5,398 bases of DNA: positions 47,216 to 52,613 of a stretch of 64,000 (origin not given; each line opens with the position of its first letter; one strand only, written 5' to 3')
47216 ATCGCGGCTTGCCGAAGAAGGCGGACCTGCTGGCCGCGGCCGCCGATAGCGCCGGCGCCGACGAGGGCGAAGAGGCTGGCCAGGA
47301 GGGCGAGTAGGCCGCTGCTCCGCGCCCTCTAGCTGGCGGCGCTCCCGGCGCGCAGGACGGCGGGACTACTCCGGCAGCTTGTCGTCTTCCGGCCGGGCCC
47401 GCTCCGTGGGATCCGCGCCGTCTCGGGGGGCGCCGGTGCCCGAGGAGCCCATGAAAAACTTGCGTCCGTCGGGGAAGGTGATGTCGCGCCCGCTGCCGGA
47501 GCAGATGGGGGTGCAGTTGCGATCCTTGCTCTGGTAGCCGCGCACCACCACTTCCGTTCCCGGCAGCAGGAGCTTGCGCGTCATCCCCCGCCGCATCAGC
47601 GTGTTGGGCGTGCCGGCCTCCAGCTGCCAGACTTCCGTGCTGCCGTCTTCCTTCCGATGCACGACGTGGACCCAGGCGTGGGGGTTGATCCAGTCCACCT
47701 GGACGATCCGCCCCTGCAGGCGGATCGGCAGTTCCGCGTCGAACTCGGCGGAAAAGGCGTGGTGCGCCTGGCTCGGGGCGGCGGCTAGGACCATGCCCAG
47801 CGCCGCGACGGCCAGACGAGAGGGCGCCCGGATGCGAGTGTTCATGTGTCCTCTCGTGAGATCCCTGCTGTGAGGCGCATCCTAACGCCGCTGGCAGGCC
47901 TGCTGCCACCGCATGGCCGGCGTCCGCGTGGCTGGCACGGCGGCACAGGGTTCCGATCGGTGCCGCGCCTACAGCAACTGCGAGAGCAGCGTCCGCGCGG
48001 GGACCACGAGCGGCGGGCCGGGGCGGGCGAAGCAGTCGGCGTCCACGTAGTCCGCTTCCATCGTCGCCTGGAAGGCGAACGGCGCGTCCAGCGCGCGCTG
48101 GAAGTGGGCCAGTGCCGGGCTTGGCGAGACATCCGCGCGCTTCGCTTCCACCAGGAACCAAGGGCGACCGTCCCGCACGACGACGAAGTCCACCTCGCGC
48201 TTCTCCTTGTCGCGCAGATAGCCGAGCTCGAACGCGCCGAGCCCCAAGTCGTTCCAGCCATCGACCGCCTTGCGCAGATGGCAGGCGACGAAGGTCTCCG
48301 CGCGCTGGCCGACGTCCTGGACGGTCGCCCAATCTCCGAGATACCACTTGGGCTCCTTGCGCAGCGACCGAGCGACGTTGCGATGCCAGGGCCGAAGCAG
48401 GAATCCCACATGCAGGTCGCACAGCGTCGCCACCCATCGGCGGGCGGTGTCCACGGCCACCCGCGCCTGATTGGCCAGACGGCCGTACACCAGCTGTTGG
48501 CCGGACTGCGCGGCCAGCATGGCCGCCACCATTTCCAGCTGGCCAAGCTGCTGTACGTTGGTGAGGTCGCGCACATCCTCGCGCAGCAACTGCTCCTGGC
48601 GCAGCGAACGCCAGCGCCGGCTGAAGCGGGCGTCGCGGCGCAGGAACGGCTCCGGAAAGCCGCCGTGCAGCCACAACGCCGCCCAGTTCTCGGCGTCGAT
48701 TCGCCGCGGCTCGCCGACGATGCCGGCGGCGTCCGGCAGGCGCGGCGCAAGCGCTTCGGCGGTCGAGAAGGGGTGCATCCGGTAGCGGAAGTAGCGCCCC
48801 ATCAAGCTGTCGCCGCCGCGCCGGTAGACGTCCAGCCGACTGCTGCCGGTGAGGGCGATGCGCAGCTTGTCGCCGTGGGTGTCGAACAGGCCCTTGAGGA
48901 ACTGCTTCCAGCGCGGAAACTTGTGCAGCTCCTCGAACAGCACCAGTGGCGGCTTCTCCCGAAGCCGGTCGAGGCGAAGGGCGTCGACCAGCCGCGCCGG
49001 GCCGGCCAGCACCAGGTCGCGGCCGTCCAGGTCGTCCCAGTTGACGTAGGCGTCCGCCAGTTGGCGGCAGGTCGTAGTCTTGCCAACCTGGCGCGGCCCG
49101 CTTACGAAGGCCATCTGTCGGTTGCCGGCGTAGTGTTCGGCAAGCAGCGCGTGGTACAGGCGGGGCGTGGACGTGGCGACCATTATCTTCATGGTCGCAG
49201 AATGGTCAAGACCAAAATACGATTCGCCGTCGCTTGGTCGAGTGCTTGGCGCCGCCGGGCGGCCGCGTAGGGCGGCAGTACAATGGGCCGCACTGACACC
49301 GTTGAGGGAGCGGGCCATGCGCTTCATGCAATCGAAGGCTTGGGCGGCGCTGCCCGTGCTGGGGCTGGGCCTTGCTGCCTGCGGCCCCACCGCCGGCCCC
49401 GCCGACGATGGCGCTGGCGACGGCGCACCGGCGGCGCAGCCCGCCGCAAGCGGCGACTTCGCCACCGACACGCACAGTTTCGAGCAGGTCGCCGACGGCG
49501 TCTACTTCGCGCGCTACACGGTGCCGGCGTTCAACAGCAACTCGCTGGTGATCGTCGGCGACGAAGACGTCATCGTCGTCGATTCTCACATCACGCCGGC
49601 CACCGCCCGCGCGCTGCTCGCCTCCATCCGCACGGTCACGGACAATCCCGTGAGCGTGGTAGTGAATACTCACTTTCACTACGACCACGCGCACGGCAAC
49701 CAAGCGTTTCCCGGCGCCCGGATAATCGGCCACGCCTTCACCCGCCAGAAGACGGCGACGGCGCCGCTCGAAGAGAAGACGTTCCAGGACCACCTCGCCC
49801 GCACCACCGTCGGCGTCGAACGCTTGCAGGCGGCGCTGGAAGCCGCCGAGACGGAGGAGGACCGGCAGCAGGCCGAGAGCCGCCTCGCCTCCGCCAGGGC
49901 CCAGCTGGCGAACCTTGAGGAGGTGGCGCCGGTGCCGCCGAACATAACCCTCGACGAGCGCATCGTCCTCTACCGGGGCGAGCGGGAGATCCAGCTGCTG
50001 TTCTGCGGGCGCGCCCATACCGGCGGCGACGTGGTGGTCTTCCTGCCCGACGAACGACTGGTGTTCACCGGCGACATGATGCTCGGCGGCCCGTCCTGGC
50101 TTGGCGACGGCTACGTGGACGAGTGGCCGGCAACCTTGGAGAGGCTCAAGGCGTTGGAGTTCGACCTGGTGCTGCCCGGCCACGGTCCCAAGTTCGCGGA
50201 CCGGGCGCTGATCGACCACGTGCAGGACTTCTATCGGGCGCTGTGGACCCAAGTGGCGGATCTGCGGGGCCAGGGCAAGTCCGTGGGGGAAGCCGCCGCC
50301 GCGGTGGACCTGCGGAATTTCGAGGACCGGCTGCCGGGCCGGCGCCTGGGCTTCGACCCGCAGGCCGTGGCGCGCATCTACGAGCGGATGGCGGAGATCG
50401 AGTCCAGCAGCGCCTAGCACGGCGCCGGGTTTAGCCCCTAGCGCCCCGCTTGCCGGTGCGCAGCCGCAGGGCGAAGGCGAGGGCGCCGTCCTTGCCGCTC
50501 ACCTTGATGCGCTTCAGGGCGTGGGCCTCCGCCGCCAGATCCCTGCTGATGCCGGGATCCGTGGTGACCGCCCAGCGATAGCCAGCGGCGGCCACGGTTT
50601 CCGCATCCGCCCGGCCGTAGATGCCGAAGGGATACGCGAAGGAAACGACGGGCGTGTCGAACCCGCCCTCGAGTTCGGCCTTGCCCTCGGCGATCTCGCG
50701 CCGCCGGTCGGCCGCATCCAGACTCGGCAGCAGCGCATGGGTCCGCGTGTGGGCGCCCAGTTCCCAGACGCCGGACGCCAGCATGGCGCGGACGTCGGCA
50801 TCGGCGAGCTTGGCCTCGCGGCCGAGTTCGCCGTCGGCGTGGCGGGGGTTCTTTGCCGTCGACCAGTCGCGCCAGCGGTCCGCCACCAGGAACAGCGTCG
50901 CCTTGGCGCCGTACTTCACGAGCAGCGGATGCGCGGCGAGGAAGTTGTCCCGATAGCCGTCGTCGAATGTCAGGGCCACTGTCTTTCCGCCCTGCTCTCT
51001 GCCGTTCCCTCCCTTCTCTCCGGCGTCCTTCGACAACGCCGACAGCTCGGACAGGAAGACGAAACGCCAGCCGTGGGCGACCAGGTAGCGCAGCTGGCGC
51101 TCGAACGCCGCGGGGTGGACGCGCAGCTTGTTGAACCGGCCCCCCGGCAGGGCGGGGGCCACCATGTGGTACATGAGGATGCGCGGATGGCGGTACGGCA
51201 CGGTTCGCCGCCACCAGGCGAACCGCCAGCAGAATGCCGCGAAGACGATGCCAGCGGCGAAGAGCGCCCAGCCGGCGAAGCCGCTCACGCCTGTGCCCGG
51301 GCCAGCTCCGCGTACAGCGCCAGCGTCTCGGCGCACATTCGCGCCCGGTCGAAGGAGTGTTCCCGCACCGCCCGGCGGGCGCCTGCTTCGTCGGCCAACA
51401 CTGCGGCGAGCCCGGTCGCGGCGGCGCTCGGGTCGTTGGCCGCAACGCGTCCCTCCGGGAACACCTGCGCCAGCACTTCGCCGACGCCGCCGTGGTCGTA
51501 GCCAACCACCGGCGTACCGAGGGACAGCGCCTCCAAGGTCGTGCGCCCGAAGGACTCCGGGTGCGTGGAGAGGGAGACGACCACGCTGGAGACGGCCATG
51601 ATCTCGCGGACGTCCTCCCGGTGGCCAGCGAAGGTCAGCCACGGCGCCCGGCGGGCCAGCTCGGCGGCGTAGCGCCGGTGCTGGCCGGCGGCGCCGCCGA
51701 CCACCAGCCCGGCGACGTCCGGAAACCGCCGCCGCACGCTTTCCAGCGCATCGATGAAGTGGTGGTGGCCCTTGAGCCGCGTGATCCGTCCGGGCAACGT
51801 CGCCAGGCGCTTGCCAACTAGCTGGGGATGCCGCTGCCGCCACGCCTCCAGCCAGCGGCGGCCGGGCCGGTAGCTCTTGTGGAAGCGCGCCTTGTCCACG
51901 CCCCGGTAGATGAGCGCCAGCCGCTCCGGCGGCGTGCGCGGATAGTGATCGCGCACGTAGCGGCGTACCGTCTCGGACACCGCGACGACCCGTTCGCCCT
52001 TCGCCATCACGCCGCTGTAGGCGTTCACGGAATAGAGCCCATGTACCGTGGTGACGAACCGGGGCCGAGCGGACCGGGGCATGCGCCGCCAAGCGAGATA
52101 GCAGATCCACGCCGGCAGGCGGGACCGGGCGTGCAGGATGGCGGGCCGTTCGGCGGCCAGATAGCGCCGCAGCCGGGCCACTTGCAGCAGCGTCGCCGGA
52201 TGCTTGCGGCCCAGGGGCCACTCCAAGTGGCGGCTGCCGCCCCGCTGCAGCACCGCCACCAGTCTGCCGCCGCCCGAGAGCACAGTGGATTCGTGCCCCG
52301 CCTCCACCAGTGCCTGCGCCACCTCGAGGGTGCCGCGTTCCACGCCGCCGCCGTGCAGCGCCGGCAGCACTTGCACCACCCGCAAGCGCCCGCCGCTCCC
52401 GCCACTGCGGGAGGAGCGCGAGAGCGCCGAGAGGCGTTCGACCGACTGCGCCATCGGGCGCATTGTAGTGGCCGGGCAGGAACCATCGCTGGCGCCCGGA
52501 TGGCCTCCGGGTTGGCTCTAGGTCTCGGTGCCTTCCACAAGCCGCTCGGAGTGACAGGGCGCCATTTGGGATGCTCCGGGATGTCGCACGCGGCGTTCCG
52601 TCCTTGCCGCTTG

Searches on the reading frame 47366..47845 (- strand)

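Call 63: search_protein_families(library=pfam, proteins=[window:47366-47845:-], max_evalue=0.0001)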
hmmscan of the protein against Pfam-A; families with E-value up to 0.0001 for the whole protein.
window:47366-47845:- (159 aa): 1 family
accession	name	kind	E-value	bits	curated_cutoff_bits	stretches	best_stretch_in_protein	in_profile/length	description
PF19649.4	DUF6152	-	7.4e-30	103.4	27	1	19-111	3-94/98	Family of unknown function (DUF6152)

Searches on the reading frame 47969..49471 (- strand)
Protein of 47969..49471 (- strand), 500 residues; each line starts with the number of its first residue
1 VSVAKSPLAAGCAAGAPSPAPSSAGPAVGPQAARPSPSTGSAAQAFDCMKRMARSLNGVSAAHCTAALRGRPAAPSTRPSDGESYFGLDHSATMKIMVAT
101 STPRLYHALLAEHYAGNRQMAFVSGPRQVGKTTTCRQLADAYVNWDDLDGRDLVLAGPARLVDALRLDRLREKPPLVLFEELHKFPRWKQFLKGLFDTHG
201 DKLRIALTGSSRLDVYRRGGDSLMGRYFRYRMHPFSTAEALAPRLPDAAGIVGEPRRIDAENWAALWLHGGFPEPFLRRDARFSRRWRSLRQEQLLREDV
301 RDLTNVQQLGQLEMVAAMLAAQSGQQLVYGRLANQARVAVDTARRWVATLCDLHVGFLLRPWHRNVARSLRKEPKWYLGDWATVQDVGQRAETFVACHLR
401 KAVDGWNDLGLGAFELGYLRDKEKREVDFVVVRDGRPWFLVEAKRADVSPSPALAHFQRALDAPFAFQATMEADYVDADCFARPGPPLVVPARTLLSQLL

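Call 63: search_protein_families(library=pfam, proteins=[window:47969-49471:-], max_evalue=0.0001)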
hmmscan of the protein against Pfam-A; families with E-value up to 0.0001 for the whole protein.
window:47969-49471:- (500 aa): 2 families
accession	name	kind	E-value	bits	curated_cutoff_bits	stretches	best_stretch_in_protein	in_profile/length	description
PF13635.12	DUF4143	-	5.4e-26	91.7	28.1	1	298-445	2-159/160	Domain of unknown function (DUF4143)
PF13173.12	AAA_14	-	2.5e-22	79.7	27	1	118-240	2-128/129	AAA domain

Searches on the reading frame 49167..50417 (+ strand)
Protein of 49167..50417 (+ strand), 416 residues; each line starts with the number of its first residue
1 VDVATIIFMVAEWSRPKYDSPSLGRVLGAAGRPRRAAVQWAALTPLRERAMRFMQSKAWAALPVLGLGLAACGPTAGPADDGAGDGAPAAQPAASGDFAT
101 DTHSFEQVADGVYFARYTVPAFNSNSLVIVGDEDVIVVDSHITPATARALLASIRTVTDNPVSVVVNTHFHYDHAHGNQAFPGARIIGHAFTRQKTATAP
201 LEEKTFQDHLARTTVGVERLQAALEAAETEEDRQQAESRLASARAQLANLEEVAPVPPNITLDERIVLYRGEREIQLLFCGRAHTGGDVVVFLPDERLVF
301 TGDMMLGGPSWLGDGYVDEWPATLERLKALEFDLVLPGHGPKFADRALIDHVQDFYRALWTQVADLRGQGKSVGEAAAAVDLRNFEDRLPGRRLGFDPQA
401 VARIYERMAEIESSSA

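Call 63: search_protein_families(library=pfam, proteins=[window:49167-50417:+], max_evalue=0.0001)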
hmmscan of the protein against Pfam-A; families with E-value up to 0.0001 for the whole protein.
window:49167-50417:+ (416 aa): 1 family
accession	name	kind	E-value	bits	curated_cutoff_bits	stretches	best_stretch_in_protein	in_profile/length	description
PF00753.33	Lactamase_B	-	5.3e-24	85.7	22.7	1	121-339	3-196/196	Metallo-beta-lactamase superfamily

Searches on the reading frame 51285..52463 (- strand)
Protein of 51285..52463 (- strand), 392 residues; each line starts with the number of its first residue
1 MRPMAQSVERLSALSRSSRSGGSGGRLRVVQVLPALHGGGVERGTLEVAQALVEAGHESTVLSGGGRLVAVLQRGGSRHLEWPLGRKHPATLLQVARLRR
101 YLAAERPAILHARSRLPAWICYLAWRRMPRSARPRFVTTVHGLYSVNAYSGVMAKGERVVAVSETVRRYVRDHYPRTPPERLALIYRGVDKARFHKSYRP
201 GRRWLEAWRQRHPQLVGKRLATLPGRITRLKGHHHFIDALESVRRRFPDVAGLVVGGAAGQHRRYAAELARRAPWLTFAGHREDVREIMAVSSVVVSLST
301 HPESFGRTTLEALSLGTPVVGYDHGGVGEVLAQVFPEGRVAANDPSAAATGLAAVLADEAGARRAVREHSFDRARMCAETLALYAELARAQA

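Call 63: search_protein_families(library=pfam, proteins=[window:51285-52463:-], max_evalue=0.0001)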
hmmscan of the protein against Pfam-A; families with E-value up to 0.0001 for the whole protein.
window:51285-52463:- (392 aa): 6 families
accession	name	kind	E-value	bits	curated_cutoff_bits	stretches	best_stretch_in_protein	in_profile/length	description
PF13439.12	Glyco_transf_4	-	4e-27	95.7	28.5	1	39-193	2-170/170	Glycosyltransferase Family 4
PF00534.26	Glycos_transf_1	-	7.3e-21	74.9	26.4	1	207-365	4-164/172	Glycosyl transferases group 1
PF13692.12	Glyco_trans_1_4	-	2.6e-18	67.1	27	1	224-358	7-142/142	Glycosyl transferases group 1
PF20706.3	GT4-conflict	-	5.7e-13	49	26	1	153-389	144-374/385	Family 4 Glycosyltransferase in conflict systems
PF13579.12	Glyco_trans_4_4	-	3.7e-11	44.1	29.7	1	39-188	1-158/158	Glycosyl transferase 4-like domain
PF13477.12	Glyco_trans_4_2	-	2.5e-06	28.1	23.4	1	45-143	13-109/139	Glycosyl transferase 4-like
